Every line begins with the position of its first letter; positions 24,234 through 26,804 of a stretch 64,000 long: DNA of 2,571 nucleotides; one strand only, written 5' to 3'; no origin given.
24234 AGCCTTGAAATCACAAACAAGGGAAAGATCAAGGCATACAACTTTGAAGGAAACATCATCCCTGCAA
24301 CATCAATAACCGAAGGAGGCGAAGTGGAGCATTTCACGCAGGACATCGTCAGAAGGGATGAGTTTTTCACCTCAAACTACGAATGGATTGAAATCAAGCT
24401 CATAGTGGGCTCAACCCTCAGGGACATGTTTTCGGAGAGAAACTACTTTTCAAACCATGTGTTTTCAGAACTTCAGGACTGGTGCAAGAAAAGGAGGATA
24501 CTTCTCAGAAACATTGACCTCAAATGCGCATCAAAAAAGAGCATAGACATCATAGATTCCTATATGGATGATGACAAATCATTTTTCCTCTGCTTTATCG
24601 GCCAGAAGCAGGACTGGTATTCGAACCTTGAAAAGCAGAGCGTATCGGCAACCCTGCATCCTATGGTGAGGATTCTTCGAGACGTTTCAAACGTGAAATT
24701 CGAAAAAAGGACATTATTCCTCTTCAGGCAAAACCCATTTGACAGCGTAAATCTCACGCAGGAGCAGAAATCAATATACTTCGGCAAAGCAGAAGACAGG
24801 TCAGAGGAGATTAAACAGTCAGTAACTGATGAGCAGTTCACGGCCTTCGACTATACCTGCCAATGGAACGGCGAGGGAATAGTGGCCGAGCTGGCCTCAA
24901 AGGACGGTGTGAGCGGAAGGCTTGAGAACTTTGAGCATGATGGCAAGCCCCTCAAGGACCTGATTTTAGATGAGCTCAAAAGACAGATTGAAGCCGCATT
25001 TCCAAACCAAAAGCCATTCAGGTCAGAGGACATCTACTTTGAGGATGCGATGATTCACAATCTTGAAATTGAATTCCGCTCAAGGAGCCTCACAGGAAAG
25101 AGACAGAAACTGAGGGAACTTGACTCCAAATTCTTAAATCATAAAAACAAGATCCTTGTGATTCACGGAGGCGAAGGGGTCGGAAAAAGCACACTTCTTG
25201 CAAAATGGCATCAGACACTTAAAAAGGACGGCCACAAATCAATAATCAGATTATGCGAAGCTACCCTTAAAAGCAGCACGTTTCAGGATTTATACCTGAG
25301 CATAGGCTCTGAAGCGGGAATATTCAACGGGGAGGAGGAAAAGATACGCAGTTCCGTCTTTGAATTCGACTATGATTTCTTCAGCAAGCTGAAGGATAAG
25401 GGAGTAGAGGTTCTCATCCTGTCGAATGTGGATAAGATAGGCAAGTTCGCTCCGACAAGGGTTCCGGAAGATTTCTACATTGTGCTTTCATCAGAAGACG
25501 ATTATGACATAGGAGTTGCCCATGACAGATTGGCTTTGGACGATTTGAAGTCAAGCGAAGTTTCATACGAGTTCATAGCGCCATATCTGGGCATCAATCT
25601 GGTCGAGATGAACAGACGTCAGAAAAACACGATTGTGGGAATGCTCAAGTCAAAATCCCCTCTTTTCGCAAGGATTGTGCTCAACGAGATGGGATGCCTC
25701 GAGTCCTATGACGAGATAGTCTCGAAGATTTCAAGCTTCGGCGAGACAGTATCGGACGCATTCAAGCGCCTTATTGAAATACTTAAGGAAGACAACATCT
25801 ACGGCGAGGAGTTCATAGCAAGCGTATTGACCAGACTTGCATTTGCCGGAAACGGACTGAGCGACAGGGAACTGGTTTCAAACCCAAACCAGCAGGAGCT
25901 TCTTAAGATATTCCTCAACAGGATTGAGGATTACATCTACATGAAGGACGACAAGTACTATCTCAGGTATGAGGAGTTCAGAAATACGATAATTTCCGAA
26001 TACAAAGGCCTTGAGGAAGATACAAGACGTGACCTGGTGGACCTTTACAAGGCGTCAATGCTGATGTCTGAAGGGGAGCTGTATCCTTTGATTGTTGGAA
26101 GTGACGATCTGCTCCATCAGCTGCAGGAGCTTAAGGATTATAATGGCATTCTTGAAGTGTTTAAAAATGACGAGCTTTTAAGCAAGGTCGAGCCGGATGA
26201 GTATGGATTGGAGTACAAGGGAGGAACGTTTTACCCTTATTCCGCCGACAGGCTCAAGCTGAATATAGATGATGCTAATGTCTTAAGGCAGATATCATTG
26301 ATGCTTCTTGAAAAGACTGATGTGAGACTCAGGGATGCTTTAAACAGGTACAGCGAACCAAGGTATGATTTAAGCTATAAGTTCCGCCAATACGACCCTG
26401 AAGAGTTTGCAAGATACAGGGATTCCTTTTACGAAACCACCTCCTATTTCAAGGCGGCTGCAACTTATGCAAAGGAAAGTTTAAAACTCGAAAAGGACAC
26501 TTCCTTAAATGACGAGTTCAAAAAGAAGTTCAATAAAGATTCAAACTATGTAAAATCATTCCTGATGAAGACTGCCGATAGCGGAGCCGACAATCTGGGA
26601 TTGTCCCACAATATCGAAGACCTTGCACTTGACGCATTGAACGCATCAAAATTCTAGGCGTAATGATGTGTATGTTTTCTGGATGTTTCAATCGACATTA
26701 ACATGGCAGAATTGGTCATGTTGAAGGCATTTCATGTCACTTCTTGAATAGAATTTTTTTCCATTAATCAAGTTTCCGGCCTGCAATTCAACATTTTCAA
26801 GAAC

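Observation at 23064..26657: STAND NTPase fused to two cytoplasmic copies of the adhesin-like 'head' module: a possible integrated decoy or sensor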

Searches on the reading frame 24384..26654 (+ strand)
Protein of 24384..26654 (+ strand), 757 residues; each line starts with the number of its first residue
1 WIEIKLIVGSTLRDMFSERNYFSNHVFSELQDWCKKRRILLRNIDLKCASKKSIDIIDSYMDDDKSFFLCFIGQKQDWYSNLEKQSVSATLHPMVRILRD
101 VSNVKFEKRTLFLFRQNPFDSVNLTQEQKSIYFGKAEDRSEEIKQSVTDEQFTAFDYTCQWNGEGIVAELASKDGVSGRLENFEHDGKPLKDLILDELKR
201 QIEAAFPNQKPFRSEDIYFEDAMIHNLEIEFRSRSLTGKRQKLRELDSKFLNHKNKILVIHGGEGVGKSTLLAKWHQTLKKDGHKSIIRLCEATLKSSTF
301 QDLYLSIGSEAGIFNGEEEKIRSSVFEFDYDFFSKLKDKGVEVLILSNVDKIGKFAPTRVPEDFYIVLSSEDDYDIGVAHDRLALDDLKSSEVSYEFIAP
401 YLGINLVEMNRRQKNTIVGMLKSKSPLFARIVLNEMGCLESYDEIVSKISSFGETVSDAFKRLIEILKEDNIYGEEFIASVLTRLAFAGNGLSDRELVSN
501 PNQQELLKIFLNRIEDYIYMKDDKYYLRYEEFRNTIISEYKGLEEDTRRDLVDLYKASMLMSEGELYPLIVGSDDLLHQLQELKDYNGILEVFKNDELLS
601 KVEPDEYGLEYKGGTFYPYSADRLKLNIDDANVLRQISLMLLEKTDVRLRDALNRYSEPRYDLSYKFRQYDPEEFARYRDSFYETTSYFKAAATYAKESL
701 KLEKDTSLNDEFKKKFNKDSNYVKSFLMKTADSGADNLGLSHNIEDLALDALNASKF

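Call 22: search_protein_representatives(protein=window:24384-26654:+)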
Query: 757 residues. Proteins with E-value up to 0.001 (for the whole library): 1360; up to 1e-10: 384; up to 1e-30: 31. The best 150 are listed.
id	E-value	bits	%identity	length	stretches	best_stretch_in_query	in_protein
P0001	0.0e+00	1604.6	95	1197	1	1-757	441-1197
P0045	3.1e-172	591.1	44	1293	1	1-754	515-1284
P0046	3.8e-164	564.3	42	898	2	84-751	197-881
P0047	3.2e-131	455.5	38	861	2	83-757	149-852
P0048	2.0e-114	400.0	41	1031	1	214-753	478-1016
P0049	4.8e-91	322.7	33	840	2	75-750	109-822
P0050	7.2e-91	322.1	34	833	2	87-750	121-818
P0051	1.9e-87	310.8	33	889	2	83-728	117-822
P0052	2.9e-83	297.0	34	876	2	76-752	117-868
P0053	3.1e-82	293.6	32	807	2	74-695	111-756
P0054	5.0e-79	283.0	32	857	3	122-754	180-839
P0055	1.2e-44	169.3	29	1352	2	82-541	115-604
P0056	1.2e-39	152.8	29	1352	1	1-555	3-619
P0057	7.0e-38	146.9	28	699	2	83-555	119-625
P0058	3.6e-37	144.6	30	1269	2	87-498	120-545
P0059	3.7e-37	144.5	32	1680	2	79-509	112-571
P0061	1.8e-35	139.0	28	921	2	176-748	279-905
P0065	2.1e-33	132.2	28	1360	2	85-539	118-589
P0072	6.9e-31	123.8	27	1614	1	1-541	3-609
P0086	2.9e-28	115.2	31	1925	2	133-538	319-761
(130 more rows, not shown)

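Call 23: search_protein_families(library=pfam, proteins=[P0045, P0046, P0047, P0048, P0049, P0050, P0051, P0052, P0053, P0054], max_evalue=0.001)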
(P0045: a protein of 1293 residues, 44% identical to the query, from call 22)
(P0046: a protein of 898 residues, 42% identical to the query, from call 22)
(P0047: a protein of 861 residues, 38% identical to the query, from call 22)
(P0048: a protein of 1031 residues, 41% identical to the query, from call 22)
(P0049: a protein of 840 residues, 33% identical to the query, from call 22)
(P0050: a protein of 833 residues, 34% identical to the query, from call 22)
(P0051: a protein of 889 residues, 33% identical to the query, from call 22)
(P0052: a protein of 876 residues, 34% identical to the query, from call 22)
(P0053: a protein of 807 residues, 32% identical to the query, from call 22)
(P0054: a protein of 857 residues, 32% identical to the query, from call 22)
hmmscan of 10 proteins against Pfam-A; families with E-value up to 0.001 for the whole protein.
P0045 (1293 aa): 1 family
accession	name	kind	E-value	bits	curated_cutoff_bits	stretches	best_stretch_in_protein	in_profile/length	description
PF20585.4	Pectate_lyase_5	-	2.4e-05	24.9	24.3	0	24-91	20-93/126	Putative pectate lyase-like adhesive domain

P0046 (898 aa): 4 families
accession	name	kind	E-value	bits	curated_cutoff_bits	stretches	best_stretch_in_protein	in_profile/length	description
PF13271.11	DUF4062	-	6.2e-12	46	24.7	1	85-178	1-68/82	Domain of unknown function (DUF4062)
PF13401.12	AAA_22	-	4.4e-06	27.5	27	1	370-472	4-99/130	AAA domain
PF13191.12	AAA_16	-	2.8e-05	25.1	32.6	1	351-390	2-43/167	AAA ATPase domain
PF00931.28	NB-ARC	-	5.1e-05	23.1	23.5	1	370-566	17-221/248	NB-ARC domain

P0047 (861 aa): 5 families
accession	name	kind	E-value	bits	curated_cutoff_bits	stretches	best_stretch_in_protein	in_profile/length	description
PF13271.11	DUF4062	-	4.3e-13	49.7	24.7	1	38-132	1-79/82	Domain of unknown function (DUF4062)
PF01637.24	ATPase_2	-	8.9e-07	29.4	33.2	1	304-417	1-121/225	ATPase domain predominantly from Archaea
PF00931.28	NB-ARC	-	8.8e-06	25.6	23.5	1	308-468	2-167/248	NB-ARC domain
PF13191.12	AAA_16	-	7.6e-05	23.7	32.6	1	304-351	2-52/167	AAA ATPase domain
PF13401.12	AAA_22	-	0.00038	21.2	27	0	322-412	4-89/130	AAA domain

P0048 (1031 aa): 3 families
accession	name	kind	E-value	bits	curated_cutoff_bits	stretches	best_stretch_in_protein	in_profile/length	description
PF02415.23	Chlam_PMP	-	3.9e-07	30.1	20.6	0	320-338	1-19/19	Chlamydia polymorphic membrane protein (Chlamydia_PMP) repeat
PF20585.4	Pectate_lyase_5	-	1.3e-06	29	24.3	1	17-88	17-95/126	Putative pectate lyase-like adhesive domain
PF13401.12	AAA_22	-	8.4e-06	26.6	27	1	518-617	4-97/130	AAA domain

P0049 (840 aa): 3 families
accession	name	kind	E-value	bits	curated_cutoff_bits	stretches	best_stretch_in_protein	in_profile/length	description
PF13271.11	DUF4062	-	2.9e-11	43.8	24.7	1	7-96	1-68/82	Domain of unknown function (DUF4062)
PF01637.24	ATPase_2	-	9e-05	22.8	33.2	1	282-470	1-151/225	ATPase domain predominantly from Archaea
PF13401.12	AAA_22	-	0.00019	22.2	27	1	302-398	8-100/130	AAA domain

P0050 (833 aa): 2 families
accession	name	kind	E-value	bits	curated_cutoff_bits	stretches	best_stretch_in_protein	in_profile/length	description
PF13271.11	DUF4062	-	1.2e-09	38.6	24.7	1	7-92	1-71/82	Domain of unknown function (DUF4062)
PF13401.12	AAA_22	-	0.00046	20.9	27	0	294-393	3-97/130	AAA domain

P0051 (889 aa): 4 families
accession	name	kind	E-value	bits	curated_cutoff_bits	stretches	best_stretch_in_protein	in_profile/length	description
PF13271.11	DUF4062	-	2.4e-11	44.1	24.7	1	7-103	1-68/82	Domain of unknown function (DUF4062)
PF13401.12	AAA_22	-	1.5e-06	29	27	1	304-411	7-106/130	AAA domain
PF13191.12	AAA_16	-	3.2e-05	24.9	32.6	1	299-401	21-146/167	AAA ATPase domain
PF01637.24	ATPase_2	-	0.00012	22.4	33.2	1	300-350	18-68/225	ATPase domain predominantly from Archaea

P0052 (876 aa): 3 families
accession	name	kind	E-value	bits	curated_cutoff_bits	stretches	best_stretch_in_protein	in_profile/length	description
PF13271.11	DUF4062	-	1.8e-10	41.3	24.7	1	14-99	1-68/82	Domain of unknown function (DUF4062)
PF13191.12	AAA_16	-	4.3e-06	27.8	32.6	1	302-386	2-88/167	AAA ATPase domain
PF13401.12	AAA_22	-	0.00065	20.5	27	0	330-435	7-106/130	AAA domain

P0053 (807 aa): 6 families
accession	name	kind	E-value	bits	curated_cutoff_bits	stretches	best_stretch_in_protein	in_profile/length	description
PF13271.11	DUF4062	-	2.1e-12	47.5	24.7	1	10-100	1-68/82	Domain of unknown function (DUF4062)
PF13191.12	AAA_16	-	1.2e-06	29.5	32.6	1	280-330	2-56/167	AAA ATPase domain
PF13401.12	AAA_22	-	3.2e-06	27.9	27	1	297-394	4-91/130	AAA domain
PF01637.24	ATPase_2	-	1.4e-05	25.5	33.2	1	280-338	1-60/225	ATPase domain predominantly from Archaea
PF25199.1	nSTAND_NTPase5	-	4.8e-05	23.7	34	1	295-341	38-85/145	Novel STAND NTPase 5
PF00437.27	T2SSE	-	0.00089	18.5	24.9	0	283-329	127-173/370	Type II/IV secretion system protein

P0054 (857 aa): 4 families
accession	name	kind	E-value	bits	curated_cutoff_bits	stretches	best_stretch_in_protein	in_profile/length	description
PF13271.11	DUF4062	-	2.2e-11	44.2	24.7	1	8-103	1-80/82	Domain of unknown function (DUF4062)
PF13191.12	AAA_16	-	4.4e-06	27.7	32.6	1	301-349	2-52/167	AAA ATPase domain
PF13401.12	AAA_22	-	2.2e-05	25.2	27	1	321-437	5-120/130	AAA domain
PF01637.24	ATPase_2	-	0.00024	21.4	33.2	1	301-356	1-55/225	ATPase domain predominantly from Archaea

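Call 25: search_protein_families(library=pfam, proteins=[P0055, P0056, P0059, P0061, P0072, P0086], max_evalue=0.001)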
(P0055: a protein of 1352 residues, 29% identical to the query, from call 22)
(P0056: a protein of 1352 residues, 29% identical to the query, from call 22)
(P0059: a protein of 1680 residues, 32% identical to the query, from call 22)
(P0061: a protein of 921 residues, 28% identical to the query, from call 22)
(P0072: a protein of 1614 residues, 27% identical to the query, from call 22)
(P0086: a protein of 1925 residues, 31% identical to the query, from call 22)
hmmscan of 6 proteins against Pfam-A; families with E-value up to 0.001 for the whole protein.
P0055 (1352 aa): 3 families
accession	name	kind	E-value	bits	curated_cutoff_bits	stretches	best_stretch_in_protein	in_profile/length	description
PF13271.11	DUF4062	-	4e-11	43.4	24.7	1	7-95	1-73/82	Domain of unknown function (DUF4062)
PF13401.12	AAA_22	-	2.5e-06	28.2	27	1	297-397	5-104/130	AAA domain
PF05729.18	NACHT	-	3.2e-06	27.5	26.7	1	301-438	4-153/167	NACHT domain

P0056 (1352 aa): 31 families (the best 25 are shown)
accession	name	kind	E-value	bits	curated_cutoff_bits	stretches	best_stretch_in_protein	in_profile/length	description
PF25173.1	Beta-prop_WDR3_1st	-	2.7e-30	105.9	154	2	909-1072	9-183/184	WDR3 first beta-propeller domain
PF25174.1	Beta-prop_THOC3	-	3.3e-30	105.5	305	2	815-1023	14-229/272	THOC3 beta-propeller domain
PF24817.1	WD40_WDHD1_1st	-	3.4e-22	79.4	109.9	1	785-883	65-168/291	WDHD1 first WD40 domain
PF24814.1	WD40_Prp19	-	5.3e-22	78.6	320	2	974-1143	12-186/281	Prp19 WD40 domain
PF25172.1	Beta-prop_WDR3_2nd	-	6.7e-22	78.5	140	2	786-1025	20-236/293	WDR3 second beta-propeller domain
PF25171.1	Beta-prop_WDR36-Utp21_1st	-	3.3e-19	69.8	80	2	1204-1323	11-132/266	WDR36/Utp21 first beta-propeller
PF25047.1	Beta-prop_TEP1_2nd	-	6.1e-19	68.6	89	2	967-1057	135-228/255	TEP-1 second beta-propeller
PF24807.1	WD40_CDC20-Fz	-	1.2e-17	64.6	200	1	896-1017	63-186/292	CDC20/Fizzy WD40 domain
PF25175.1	Beta-prop_WDR5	-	3.5e-15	56.5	250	1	978-1132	64-219/296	WDR5 beta-propeller domain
PF23414.1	Beta-prop_EML_2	-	1.3e-13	51.4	90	0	868-1003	23-161/266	Echinoderm microtubule-associated protein second beta-propeller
PF00400.38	WD40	-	2.3e-13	50.4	27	1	964-994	7-39/39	WD domain, G-beta repeat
PF24796.1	WDR55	-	2.7e-13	50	200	1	815-1033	65-293/296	WDR55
PF25391.1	WD40_Gbeta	-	2.1e-12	47.1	150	1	947-1018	163-236/340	G protein beta WD-40 repeat protein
PF24805.1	EIF3I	-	3.6e-12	46.5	200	1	942-1033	25-127/324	EIF3I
PF25168.1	Beta-prop_WDR36-Utp21_2nd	-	4.8e-12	46.3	84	0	977-1085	168-281/335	WDR36/Utp21 second beta-propeller domain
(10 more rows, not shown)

P0059 (1680 aa): 61 families (the best 25 are shown)
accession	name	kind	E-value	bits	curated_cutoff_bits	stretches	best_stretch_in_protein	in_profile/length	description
PF25174.1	Beta-prop_THOC3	-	6.9e-95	317.6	305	3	793-1056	5-254/272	THOC3 beta-propeller domain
PF25173.1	Beta-prop_WDR3_1st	-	4.2e-87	291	154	5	957-1090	13-146/184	WDR3 first beta-propeller domain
PF00400.38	WD40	-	3e-85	277.5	27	7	1006-1043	2-39/39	WD domain, G-beta repeat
PF24814.1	WD40_Prp19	-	1.7e-75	254.1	320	5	957-1108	75-228/281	Prp19 WD40 domain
PF24817.1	WD40_WDHD1_1st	-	6.4e-70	236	109.9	4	793-973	89-264/291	WDHD1 first WD40 domain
PF23414.1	Beta-prop_EML_2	-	2.1e-63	214.6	90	5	979-1137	4-161/266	Echinoderm microtubule-associated protein second beta-propeller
PF25175.1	Beta-prop_WDR5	-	1.1e-62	212.5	250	4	1010-1224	5-218/296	WDR5 beta-propeller domain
PF24807.1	WD40_CDC20-Fz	-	3.4e-61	207.6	200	4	997-1260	31-290/292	CDC20/Fizzy WD40 domain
PF13306.12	LRR_5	-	2.1e-51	173.6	27.7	2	1488-1607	7-123/127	BspA type Leucine rich repeat region (6 copies)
PF12894.13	ANAPC4_WD40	-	2.9e-50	168.9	22.9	3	796-871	1-78/91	Anaphase-promoting complex subunit 4 WD40 domain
PF24105.1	Beta-prop_CAF1B_HIR1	-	6.8e-50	170.5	80.5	3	885-1050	69-207/383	CAF1B/HIR1 beta-propeller domain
PF25168.1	Beta-prop_WDR36-Utp21_2nd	-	7.5e-47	160.7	84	4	932-1042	200-309/335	WDR36/Utp21 second beta-propeller domain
PF25172.1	Beta-prop_WDR3_2nd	-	2.4e-46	158.7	140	3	793-1087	2-289/293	WDR3 second beta-propeller domain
PF24805.1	EIF3I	-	1.6e-45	156.1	200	4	794-1004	14-219/324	EIF3I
PF24796.1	WDR55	-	2.7e-45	155.1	200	5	931-1090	8-170/296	WDR55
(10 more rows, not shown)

P0061 (921 aa): 6 families
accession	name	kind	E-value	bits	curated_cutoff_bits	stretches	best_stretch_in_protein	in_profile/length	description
PF13271.11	DUF4062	-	8.6e-12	45.5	24.7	1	10-97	2-73/82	Domain of unknown function (DUF4062)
PF24883.2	NPHP3_N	-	3.9e-10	40.6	24.8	1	357-477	18-146/164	Nephrocystin 3, N-terminal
PF13401.12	AAA_22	-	1.1e-05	26.2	27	1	360-468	4-97/130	AAA domain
PF13191.12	AAA_16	-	3.2e-05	24.9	32.6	1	354-473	14-150/167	AAA ATPase domain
PF01637.24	ATPase_2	-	0.00016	22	33.2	1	342-467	1-122/225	ATPase domain predominantly from Archaea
PF05729.18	NACHT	-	0.0002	21.7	26.7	1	364-518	3-154/167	NACHT domain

P0072 (1614 aa): 9 families
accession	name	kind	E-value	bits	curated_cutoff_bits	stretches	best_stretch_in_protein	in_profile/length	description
PF13271.11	DUF4062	-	3.5e-11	43.6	24.7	1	8-96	2-73/82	Domain of unknown function (DUF4062)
PF13401.12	AAA_22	-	5.2e-06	27.2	27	1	295-406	5-104/130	AAA domain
PF24883.2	NPHP3_N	-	9.6e-06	26.3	24.8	1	298-397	25-137/164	Nephrocystin 3, N-terminal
PF20720.3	nSTAND3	-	9.5e-05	22.6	27.2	1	292-328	14-50/155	Novel STAND NTPase 3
PF01637.24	ATPase_2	-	0.00013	22.3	33.2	1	281-401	6-126/225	ATPase domain predominantly from Archaea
PF13191.12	AAA_16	-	0.00017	22.5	32.6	1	291-396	20-144/167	AAA ATPase domain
PF04851.21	ResIII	-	0.00022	21.6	22.5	1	275-325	4-53/164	Type III restriction enzyme, res subunit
PF13604.12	AAA_30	-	0.00043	20.5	27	1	287-327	10-50/191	AAA domain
PF05729.18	NACHT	-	0.00064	20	26.7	0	303-402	8-99/167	NACHT domain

P0086 (1925 aa): 18 families
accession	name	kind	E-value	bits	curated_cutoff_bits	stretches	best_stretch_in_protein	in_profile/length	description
PF03382.20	DUF285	-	2.2e-13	50.5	25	1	1806-1913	7-110/120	Mycoplasma protein of unknown function, DUF285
PF25172.1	Beta-prop_WDR3_2nd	-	9.3e-13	48.5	140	1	1530-1590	50-112/293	WDR3 second beta-propeller domain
PF25174.1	Beta-prop_THOC3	-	8.1e-10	38.6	305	1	1546-1640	30-131/272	THOC3 beta-propeller domain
PF25173.1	Beta-prop_WDR3_1st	-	9.3e-10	38.9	154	1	1552-1625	106-183/184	WDR3 first beta-propeller domain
PF13271.11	DUF4062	-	2.5e-09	37.6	24.7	1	7-91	1-68/82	Domain of unknown function (DUF4062)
PF25171.1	Beta-prop_WDR36-Utp21_1st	-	2.5e-09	37.4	80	0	1513-1624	20-135/266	WDR36/Utp21 first beta-propeller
PF24817.1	WD40_WDHD1_1st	-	3.6e-08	33.4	109.9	1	1520-1595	86-165/291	WDHD1 first WD40 domain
PF13401.12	AAA_22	-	7.3e-08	33.2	27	1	455-577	5-120/130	AAA domain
PF23414.1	Beta-prop_EML_2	-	1.3e-07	31.7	90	0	1570-1640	10-82/266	Echinoderm microtubule-associated protein second beta-propeller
PF25048.1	Beta-prop_TEP1_C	-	3.5e-07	30.5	32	1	1558-1624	1-71/73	TEP-1 C-terminal beta-propeller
PF05729.18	NACHT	-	3.4e-06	27.4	26.7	1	458-623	3-165/167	NACHT domain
PF24883.2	NPHP3_N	-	4.6e-06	27.4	24.8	1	438-571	8-151/164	Nephrocystin 3, N-terminal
PF25199.1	nSTAND_NTPase5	-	5.2e-06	26.8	34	1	444-550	30-129/145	Novel STAND NTPase 5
PF24814.1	WD40_Prp19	-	6.1e-06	25.9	320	1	1530-1596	19-87/281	Prp19 WD40 domain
PF17908.6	APAF1_C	-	3.9e-05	24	22.8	1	833-894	29-91/135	APAF-1 helical domain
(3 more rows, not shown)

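Call 37: find_homologous_proteins(query=A1, max_evalue=1e-10)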
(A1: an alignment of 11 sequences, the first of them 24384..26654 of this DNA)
Query A1 (11 sequences) (757 aa, profile of the alignment): 9 proteins with E <= 1e-10 among 8000 candidates.
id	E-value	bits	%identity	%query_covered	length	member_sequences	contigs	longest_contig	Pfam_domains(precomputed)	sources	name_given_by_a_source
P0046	0.0e+0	1153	40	99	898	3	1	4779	PF13271.12,PF13401.13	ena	-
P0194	0.0e+0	1044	39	99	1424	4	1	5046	PF13229.13,PF13271.12,PF13191.13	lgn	-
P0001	2.8e-260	885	95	100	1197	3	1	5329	-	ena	-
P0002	7.2e-215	734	50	100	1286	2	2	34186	-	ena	-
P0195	1.4e-196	674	42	99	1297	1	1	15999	-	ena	-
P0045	3.9e-193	662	43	99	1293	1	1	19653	PF20585.5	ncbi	-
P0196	1.5e-47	181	24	34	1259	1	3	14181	PF24883.3,PF13271.12,PF13401.13,PF13191.13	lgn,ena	-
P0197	7.0e-41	159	20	72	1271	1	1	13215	PF17874.8,PF13271.12,PF13424.13,PF24885.2,PF13181.13,PF07719.24,PF13374.13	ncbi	-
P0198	8.9e-40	155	22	35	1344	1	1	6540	PF25469.2,PF13271.12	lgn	-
